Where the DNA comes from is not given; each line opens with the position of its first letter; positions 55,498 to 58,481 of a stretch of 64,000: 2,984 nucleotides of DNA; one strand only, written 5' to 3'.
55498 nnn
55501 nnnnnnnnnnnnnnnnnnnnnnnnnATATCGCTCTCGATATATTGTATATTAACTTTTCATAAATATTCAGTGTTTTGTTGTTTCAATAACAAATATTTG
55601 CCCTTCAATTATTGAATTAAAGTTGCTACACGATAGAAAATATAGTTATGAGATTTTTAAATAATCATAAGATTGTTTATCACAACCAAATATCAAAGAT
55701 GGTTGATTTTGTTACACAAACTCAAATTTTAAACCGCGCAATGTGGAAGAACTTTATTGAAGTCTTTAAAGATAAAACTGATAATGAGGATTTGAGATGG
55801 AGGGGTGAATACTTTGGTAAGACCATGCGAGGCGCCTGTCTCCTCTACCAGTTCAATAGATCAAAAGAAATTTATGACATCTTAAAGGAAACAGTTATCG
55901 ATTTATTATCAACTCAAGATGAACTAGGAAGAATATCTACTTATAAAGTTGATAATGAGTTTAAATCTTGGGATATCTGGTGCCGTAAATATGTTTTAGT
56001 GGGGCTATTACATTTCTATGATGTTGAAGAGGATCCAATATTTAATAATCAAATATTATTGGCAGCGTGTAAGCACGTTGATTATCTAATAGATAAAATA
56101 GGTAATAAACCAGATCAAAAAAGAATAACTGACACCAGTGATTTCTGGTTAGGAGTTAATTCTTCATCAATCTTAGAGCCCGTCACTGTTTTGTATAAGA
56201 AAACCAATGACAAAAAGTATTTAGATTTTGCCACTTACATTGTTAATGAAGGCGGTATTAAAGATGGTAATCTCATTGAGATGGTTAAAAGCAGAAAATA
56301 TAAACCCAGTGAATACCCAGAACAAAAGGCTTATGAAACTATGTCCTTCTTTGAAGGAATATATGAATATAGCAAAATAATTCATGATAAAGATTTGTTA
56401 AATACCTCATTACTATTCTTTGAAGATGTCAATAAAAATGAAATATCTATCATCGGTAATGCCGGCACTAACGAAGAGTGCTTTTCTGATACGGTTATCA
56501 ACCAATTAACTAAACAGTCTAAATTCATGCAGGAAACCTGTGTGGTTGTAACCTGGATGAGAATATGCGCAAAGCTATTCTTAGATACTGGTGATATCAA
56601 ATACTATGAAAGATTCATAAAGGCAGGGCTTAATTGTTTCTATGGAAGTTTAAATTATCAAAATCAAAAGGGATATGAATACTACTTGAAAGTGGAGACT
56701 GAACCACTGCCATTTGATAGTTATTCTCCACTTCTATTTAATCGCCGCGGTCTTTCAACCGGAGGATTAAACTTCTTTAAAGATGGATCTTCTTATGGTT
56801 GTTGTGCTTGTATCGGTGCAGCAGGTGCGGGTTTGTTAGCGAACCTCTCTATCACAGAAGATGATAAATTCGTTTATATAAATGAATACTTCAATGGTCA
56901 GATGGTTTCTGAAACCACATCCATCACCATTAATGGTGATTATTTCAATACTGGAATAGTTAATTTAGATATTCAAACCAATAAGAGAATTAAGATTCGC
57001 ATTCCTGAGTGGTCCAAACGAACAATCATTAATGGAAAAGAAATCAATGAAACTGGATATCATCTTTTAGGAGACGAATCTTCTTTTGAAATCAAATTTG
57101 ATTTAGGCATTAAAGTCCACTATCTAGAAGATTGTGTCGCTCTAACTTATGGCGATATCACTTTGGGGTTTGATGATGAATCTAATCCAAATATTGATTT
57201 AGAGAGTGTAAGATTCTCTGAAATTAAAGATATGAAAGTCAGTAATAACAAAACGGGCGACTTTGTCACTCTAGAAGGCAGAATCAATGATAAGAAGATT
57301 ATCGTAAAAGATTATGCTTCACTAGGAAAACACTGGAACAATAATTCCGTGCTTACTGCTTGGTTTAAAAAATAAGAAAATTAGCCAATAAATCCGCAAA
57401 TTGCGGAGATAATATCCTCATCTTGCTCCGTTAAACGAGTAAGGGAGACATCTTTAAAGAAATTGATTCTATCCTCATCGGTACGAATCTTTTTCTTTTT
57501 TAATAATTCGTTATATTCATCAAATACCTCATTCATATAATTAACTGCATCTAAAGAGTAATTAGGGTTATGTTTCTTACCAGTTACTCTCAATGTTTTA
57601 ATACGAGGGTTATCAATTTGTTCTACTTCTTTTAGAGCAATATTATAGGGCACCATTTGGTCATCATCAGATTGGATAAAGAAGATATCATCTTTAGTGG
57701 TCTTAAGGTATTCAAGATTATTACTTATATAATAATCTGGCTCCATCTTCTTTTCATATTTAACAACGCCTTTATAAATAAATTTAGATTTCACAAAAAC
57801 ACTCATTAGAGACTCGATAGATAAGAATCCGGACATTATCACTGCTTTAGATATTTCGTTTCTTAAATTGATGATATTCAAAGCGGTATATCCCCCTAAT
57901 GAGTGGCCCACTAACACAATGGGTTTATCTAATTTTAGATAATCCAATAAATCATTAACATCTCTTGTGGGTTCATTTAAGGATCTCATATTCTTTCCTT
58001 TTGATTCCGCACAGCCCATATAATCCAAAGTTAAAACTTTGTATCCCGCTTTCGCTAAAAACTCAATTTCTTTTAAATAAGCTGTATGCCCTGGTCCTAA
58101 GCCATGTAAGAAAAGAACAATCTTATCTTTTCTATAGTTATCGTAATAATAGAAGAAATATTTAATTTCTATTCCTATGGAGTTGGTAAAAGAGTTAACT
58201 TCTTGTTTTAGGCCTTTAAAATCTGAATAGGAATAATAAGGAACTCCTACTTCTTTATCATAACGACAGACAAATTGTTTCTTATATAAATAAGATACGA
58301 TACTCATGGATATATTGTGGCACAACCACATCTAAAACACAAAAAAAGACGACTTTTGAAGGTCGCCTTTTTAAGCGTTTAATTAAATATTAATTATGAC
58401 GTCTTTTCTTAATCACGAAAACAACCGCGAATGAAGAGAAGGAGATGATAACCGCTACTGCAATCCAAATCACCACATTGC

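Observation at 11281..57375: Two paralogous AraC-linked operons form a PUL-like rhamnoside/plant-glycan capture and degradation system in an LPXTG-free, lipoprotein-rich low-GC bacterium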

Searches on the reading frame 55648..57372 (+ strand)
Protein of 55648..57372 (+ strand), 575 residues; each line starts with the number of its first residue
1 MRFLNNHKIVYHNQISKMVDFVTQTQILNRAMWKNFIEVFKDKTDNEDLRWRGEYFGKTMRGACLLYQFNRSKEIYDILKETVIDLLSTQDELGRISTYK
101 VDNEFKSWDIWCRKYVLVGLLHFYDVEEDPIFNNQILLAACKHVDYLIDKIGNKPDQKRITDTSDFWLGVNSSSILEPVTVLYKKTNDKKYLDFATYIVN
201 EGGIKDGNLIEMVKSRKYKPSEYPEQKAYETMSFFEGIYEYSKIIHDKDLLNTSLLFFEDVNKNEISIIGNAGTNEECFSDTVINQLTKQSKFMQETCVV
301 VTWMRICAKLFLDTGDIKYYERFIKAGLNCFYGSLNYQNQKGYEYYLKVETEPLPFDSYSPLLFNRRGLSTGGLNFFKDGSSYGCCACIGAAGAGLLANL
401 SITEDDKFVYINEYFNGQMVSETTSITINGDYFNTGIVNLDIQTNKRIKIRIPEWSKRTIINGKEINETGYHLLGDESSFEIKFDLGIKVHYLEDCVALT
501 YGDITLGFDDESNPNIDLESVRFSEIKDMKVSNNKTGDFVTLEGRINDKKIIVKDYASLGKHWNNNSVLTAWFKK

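Call 5: search_protein_families(library=pfam, proteins=[window:55648-57372:+], max_evalue=0.01)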
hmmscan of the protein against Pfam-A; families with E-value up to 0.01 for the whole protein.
window:55648-57372:+ (575 aa): 2 families
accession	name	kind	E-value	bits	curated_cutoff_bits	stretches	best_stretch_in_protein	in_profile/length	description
PF07944.18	Beta-AFase-like_GH127_cat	-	4.6e-25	88.8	24.9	1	37-348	38-341/376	Beta-L-arabinofuranosidase, GH127 catalytic domain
PF20736.2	Glyco_hydro127M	-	0.0028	18.2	24.2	0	409-466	2-67/95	Beta-L-arabinofuranosidase, GH127 middle domain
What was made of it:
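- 55648..57375 (+): GH127-like protein, cytoplasmic. Linked to the system only by proximity. GH127 catalytic domain 4.6e-25 (call 5).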

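Call 8: search_protein_families(library=ncbifam, proteins=[window:55648-57372:+], max_evalue=0.01)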
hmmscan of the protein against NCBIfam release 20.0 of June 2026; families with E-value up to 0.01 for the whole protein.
window:55648-57372:+ (575 aa): 0 families

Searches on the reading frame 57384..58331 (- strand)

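Call 5: search_protein_families(library=pfam, proteins=[window:57384-58331:-], max_evalue=0.01)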
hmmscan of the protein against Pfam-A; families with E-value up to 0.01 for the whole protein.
window:57384-58331:- (316 aa): 14 families
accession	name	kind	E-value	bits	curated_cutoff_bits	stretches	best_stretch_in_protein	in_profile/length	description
PF12146.15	Hydrolase_4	-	2.1e-16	60.4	27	1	68-221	3-158/239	Serine aminopeptidase, S33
PF00561.26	Abhydrolase_1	-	3e-16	60.3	25.8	1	71-178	2-115/245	alpha/beta hydrolase fold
PF12697.13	Abhydrolase_6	-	2.2e-11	45.3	26.3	1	72-168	1-93/217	Alpha/beta hydrolase family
PF00326.27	Peptidase_S9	-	5.6e-08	33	22.6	1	87-241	5-172/213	Prolyl oligopeptidase family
PF08538.16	DUF1749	-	2e-06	27.6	24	1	61-196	20-169/299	Protein of unknown function (DUF1749)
PF10230.15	LIDHydrolase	-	7.3e-05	23.1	27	1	94-170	30-120/262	Lipid-droplet associated hydrolase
PF20408.4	Abhydrolase_11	-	9.4e-05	22.7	27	1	69-169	2-107/193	Alpha/beta hydrolase domain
PF02230.22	Abhydrolase_2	-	0.00082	19.7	23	0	116-174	85-144/217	Phospholipase/Carboxylesterase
PF05728.18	UPF0227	-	0.001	19.5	21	1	135-237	58-158/187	Uncharacterised protein family (UPF0227)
PF06342.18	DUF1057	-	0.0018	17.8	21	1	72-165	38-133/297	Alpha/beta hydrolase of unknown function (DUF1057)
PF00756.26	Esterase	-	0.0027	18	22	0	137-236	116-175/251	Putative esterase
PF06821.19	Ser_hydrolase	-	0.0037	17.6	22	1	133-241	52-143/172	Serine hydrolase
PF07819.20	PGAP1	-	0.006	16.8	24.3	0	131-164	86-119/233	PGAP1-like alpha/beta domain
PF03403.19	PAF-AH_p_II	-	0.0067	15.5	20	0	121-167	207-252/372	Platelet-activating factor acetylhydrolase, isoform II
